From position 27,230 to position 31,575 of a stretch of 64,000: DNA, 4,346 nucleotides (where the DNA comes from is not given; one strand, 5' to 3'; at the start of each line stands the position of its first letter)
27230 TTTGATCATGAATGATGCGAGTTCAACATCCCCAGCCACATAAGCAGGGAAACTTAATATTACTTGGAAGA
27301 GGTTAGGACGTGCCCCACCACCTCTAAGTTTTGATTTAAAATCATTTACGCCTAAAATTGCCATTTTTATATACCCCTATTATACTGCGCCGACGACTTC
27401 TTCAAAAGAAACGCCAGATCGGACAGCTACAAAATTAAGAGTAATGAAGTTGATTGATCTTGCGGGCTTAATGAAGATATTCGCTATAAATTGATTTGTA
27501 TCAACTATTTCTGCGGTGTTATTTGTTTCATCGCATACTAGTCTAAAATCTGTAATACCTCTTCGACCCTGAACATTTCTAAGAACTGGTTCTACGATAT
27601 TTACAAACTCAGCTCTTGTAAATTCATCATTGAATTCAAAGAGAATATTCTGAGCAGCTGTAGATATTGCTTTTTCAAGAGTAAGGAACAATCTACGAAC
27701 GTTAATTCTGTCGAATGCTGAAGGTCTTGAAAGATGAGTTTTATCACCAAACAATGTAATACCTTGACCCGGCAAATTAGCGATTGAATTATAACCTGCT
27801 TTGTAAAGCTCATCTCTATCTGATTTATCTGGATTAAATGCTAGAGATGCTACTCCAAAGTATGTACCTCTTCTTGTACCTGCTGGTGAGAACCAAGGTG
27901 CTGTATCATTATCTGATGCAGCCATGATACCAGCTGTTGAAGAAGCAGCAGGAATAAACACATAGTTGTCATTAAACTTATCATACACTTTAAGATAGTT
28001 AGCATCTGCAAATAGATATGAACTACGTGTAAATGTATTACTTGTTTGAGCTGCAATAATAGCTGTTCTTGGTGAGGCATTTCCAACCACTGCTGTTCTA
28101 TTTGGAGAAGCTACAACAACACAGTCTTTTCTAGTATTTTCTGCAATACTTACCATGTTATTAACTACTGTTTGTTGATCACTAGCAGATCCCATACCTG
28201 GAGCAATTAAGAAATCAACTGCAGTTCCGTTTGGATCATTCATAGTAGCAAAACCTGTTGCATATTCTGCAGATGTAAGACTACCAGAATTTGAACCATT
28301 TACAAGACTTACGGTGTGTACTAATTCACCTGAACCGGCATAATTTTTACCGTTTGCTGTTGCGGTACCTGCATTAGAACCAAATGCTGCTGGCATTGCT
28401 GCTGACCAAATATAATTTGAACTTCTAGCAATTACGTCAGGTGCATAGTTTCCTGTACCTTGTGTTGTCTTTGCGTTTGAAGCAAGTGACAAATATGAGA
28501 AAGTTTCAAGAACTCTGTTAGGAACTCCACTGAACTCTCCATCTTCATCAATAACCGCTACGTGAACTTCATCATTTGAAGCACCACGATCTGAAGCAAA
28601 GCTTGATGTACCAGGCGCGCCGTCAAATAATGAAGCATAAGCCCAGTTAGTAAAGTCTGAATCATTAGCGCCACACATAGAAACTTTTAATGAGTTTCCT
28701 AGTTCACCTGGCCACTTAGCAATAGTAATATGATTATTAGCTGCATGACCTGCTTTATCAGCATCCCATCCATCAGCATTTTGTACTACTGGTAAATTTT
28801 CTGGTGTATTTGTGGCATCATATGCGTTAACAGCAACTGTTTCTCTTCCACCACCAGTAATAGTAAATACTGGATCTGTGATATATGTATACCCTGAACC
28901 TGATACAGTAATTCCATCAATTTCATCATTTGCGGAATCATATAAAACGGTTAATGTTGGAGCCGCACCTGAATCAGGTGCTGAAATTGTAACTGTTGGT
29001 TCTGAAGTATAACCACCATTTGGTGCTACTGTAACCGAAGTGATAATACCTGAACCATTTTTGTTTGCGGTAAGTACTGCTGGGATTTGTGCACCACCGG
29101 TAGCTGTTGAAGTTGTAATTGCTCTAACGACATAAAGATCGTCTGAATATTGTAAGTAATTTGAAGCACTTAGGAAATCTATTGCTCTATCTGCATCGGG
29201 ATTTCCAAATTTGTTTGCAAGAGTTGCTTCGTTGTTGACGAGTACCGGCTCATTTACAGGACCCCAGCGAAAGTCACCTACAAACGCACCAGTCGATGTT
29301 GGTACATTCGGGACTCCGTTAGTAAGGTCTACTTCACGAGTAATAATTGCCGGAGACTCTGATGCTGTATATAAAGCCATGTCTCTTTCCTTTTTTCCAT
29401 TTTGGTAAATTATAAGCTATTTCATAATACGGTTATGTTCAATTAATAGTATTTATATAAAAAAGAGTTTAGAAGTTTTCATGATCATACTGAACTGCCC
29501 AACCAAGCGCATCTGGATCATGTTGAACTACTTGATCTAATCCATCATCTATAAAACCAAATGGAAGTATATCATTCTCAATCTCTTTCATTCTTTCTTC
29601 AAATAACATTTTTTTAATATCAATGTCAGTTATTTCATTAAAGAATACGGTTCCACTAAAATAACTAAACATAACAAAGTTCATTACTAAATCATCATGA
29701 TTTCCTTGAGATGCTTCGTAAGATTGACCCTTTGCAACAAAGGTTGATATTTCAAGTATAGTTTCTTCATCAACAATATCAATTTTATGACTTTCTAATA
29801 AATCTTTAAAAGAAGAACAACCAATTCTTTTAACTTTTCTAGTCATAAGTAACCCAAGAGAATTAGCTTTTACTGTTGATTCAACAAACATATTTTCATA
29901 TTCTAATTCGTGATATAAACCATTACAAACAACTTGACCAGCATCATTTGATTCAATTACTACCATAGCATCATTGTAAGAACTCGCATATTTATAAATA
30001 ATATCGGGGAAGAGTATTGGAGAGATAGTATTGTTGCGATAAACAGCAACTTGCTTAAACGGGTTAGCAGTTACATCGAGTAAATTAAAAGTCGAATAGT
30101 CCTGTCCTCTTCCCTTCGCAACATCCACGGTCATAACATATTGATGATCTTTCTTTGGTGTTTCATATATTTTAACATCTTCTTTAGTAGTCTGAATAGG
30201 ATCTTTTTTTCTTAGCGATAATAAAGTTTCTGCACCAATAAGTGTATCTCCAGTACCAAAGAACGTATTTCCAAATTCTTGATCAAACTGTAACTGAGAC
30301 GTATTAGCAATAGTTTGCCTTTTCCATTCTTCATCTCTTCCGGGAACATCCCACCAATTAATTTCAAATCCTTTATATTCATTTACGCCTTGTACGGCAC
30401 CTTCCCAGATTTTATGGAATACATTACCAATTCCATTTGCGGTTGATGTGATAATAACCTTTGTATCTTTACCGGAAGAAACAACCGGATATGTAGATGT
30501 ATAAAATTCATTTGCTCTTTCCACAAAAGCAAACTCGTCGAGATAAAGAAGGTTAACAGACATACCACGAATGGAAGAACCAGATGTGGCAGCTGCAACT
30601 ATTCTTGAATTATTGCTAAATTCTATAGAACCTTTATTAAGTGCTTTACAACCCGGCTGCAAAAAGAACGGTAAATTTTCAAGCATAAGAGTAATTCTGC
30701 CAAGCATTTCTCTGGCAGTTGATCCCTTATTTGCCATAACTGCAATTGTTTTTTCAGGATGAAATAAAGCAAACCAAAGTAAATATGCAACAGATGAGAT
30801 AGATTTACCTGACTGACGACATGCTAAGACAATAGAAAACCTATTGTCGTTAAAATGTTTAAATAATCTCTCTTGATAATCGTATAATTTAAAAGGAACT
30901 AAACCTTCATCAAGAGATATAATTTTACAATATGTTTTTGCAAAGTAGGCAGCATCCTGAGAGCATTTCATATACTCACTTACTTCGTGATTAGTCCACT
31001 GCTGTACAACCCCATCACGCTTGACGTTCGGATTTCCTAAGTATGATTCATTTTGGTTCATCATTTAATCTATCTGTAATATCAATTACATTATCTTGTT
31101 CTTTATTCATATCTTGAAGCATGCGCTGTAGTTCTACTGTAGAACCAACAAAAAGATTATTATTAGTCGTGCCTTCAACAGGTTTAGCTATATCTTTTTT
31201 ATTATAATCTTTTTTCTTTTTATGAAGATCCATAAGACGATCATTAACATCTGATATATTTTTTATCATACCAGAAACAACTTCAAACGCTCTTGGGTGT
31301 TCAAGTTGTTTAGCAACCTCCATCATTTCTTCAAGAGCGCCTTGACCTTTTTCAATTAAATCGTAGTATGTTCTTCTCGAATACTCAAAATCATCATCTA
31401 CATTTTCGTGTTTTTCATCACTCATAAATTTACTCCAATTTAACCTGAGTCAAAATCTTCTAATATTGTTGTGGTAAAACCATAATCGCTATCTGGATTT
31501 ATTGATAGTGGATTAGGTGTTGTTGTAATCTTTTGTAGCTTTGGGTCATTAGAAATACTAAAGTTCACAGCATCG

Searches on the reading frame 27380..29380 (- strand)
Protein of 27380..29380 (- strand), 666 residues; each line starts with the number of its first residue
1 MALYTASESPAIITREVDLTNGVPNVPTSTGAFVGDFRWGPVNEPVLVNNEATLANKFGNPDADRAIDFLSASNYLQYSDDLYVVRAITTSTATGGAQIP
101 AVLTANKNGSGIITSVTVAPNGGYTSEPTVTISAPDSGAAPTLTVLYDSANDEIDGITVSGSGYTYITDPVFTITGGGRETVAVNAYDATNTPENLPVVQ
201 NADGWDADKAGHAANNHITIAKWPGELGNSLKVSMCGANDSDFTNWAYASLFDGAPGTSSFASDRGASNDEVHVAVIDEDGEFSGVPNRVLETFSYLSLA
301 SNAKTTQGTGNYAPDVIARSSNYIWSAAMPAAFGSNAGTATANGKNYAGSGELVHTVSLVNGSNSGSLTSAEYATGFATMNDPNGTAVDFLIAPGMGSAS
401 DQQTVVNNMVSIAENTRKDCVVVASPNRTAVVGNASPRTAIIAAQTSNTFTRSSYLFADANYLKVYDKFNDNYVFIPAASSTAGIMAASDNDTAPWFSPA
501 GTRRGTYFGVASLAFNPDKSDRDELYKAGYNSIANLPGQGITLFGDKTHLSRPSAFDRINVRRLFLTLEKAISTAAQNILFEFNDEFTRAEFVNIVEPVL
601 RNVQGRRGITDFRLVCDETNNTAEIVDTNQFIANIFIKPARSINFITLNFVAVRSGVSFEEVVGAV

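Call 12: search_protein_families(library=phrogs, proteins=[window:27380-29380:-], max_evalue=0.00001)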
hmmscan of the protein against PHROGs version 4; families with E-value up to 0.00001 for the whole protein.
window:27380-29380:- (666 aa): 6 families
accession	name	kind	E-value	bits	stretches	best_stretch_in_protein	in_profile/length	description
phrog_23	-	tail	9.2e-112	375.3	1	11-664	26-474/496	tail sheath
phrog_10581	-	tail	5.4e-40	138.5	1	407-648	649-905/915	tail sheath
phrog_38392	-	tail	6.7e-16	59.3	1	8-96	6-94/329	tail sheath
phrog_34521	-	tail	2.2e-14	53.3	1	461-642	758-940/962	tail sheath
phrog_19666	-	tail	9.2e-13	48.5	1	400-592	741-926/985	tail sheath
phrog_20545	-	tail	6.5e-07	29.5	1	9-89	23-103/538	tail sheath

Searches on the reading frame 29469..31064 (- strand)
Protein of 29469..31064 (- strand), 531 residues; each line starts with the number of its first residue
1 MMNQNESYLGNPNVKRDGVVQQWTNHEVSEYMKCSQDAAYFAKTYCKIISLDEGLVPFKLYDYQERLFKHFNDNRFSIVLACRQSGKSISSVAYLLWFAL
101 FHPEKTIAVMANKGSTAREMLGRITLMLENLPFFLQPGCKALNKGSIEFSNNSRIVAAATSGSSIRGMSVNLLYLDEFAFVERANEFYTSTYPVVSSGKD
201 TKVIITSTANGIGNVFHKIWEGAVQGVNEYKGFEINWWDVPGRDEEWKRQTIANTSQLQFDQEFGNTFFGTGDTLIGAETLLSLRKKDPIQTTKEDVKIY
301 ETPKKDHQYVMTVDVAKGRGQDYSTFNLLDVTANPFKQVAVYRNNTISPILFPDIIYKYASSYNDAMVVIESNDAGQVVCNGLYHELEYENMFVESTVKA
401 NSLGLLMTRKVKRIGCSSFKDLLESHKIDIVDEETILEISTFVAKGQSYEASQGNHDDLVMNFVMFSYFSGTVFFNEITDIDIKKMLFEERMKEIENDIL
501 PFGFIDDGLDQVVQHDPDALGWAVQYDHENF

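Call 12: search_protein_families(library=phrogs, proteins=[window:29469-31064:-], max_evalue=0.00001)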
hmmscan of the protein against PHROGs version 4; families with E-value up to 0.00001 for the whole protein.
window:29469-31064:- (531 aa): 10 families
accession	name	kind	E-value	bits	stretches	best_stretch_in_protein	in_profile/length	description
phrog_5989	-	head and packaging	5e-61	207.7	1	2-267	85-333/347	terminase large subunit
phrog_2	-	head and packaging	9.1e-54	184.4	1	53-511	261-625/807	terminase large subunit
phrog_36964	-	head and packaging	1e-46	160.5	2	92-346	439-708/890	terminase large subunit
phrog_7579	-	head and packaging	2.1e-17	64.1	1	72-263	15-191/239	terminase large subunit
phrog_24361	-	head and packaging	3.6e-16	60.4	1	346-465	7-133/162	terminase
phrog_38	-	head and packaging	5.4e-15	56.1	1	32-466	267-699/760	terminase large subunit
phrog_9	-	head and packaging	4.7e-09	36.6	1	38-226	188-378/812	terminase large subunit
phrog_38407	-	unknown function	8e-09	35.9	1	285-465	158-343/370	-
phrog_675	-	head and packaging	6.3e-08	32.3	1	58-225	41-207/576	terminase large subunit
phrog_26724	-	unknown function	1.8e-06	28.6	1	48-215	23-189/192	-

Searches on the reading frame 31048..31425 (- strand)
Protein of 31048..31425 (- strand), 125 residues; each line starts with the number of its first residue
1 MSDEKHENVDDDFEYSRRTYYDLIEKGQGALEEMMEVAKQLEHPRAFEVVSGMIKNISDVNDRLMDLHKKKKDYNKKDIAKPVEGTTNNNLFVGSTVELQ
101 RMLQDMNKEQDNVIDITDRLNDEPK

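Call 56: search_protein_families(library=phrogs, proteins=[window:31048-31425:-], max_evalue=0.0001)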
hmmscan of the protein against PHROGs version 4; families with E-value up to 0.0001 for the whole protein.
window:31048-31425:- (125 aa): 3 families
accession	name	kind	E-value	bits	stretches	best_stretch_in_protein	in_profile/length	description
phrog_445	-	head and packaging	4.5e-39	134.5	1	3-111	33-141/143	terminase small subunit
phrog_735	-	head and packaging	3.9e-17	63.6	1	4-113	41-158/164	terminase small subunit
phrog_31126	-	head and packaging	6.1e-07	30.1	1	27-118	66-162/165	terminase small subunit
